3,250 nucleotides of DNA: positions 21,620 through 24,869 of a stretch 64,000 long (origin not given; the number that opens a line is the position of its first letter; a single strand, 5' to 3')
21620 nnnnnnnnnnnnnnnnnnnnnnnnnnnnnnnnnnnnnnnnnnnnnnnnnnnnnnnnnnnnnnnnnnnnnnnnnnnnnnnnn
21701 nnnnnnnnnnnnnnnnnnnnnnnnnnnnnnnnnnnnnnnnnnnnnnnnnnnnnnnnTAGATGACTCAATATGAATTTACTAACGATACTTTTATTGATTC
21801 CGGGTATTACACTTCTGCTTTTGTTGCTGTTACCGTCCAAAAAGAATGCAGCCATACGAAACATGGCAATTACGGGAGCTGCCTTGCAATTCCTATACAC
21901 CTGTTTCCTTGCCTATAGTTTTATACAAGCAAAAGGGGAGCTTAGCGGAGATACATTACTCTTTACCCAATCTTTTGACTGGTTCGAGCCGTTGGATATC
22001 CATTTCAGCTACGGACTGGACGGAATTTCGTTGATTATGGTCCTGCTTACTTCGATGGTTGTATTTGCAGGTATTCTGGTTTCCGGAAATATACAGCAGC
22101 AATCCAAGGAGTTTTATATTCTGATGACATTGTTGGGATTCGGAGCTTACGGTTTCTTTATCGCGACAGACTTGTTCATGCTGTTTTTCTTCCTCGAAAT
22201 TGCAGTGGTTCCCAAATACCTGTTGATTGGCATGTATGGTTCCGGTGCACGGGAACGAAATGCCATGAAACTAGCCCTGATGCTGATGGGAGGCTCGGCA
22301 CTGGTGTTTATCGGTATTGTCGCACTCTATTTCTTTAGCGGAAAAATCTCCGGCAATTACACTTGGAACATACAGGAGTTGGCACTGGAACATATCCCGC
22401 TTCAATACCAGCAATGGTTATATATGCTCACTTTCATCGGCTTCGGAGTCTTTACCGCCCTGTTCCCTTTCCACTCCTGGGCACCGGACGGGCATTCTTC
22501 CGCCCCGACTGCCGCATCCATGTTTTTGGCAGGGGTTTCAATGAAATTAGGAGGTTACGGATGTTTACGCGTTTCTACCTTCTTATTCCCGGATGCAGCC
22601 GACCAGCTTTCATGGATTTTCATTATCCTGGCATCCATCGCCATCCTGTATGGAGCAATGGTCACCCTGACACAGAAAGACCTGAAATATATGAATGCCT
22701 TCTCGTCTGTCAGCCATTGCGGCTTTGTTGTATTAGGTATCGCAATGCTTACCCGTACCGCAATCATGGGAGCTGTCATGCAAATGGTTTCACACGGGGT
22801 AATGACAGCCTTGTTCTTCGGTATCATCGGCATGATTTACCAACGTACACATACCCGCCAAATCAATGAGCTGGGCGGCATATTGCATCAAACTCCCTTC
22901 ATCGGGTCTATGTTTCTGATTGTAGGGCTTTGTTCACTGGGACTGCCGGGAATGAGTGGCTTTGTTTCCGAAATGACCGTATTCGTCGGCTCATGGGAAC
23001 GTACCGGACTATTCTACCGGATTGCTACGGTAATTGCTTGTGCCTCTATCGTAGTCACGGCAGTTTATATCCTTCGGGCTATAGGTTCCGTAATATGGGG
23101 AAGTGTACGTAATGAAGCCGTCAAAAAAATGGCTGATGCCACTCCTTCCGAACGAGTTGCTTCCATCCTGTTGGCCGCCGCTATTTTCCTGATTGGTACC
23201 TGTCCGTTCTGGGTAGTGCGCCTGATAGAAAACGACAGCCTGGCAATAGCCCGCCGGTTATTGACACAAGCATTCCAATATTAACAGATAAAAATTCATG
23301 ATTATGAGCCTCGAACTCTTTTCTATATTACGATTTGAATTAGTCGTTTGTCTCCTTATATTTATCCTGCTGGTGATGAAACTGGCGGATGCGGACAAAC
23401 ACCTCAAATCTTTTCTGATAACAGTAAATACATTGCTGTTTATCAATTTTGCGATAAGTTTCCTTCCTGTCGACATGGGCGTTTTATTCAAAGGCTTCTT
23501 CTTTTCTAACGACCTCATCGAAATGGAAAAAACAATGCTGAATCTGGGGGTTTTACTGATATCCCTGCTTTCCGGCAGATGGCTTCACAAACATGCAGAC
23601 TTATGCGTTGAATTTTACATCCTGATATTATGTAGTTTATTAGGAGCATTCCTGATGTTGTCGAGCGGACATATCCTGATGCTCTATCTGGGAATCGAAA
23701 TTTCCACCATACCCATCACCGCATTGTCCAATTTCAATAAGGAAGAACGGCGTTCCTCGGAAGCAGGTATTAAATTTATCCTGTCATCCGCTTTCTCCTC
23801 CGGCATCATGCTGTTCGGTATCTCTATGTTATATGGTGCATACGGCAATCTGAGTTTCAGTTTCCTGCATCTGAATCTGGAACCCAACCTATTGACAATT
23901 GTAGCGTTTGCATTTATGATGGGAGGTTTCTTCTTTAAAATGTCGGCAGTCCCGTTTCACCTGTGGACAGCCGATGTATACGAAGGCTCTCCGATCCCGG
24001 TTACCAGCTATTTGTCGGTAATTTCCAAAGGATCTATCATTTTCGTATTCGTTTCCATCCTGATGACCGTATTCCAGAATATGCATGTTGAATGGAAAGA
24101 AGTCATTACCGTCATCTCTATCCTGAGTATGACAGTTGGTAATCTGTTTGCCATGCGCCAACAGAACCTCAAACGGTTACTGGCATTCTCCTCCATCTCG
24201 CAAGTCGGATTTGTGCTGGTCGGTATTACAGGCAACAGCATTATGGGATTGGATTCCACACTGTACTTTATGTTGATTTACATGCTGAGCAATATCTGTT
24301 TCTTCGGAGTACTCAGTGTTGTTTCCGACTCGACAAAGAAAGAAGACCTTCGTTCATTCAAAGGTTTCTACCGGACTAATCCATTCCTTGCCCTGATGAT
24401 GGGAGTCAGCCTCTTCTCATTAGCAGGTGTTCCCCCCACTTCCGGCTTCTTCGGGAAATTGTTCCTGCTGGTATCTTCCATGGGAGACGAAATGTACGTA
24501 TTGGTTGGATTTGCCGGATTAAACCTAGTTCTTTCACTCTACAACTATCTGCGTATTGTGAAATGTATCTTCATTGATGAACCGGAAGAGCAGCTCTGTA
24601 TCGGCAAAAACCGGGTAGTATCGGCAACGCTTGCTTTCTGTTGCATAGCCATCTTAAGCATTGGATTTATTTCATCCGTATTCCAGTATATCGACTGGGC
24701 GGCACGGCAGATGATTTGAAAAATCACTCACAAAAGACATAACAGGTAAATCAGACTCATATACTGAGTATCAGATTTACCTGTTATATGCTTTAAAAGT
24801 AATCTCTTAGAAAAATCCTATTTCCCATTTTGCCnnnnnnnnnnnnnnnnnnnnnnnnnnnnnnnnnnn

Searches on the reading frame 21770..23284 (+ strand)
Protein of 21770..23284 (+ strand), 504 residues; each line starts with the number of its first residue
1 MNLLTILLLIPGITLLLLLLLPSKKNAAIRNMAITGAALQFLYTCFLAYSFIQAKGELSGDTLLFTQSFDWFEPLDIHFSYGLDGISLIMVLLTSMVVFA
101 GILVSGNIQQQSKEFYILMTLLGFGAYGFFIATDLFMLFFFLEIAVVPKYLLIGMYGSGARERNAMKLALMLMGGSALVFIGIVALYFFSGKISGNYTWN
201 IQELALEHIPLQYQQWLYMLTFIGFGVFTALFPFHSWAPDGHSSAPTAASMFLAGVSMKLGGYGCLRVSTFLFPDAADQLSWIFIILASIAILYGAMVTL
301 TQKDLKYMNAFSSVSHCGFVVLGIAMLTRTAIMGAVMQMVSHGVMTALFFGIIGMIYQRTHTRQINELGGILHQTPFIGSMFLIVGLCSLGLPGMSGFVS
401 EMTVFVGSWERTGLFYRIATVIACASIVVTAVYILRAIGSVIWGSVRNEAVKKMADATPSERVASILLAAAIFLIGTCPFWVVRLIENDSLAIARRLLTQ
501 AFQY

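Call 35: search_protein_families(library=pfam, proteins=[window:21770-23284:+], max_evalue=0.001)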
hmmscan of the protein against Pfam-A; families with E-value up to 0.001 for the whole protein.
window:21770-23284:+ (504 aa): 1 family
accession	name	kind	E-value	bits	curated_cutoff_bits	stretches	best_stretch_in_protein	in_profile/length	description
PF00361.26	Proton_antipo_M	-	2.3e-57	194.9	21.5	1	132-422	1-289/294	NADH:quinone oxidoreductase/Mrp antiporter, TM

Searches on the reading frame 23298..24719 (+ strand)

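Call 34: search_protein_families(library=pfam, proteins=[window:23298-24719:+], max_evalue=0.001)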
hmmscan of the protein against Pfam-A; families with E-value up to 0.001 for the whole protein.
window:23298-24719:+ (473 aa): 1 family
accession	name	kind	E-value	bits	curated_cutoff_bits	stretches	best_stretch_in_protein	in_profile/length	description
PF00361.26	Proton_antipo_M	-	3.4e-69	233.7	21.5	1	123-410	1-291/294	NADH:quinone oxidoreductase/Mrp antiporter, TM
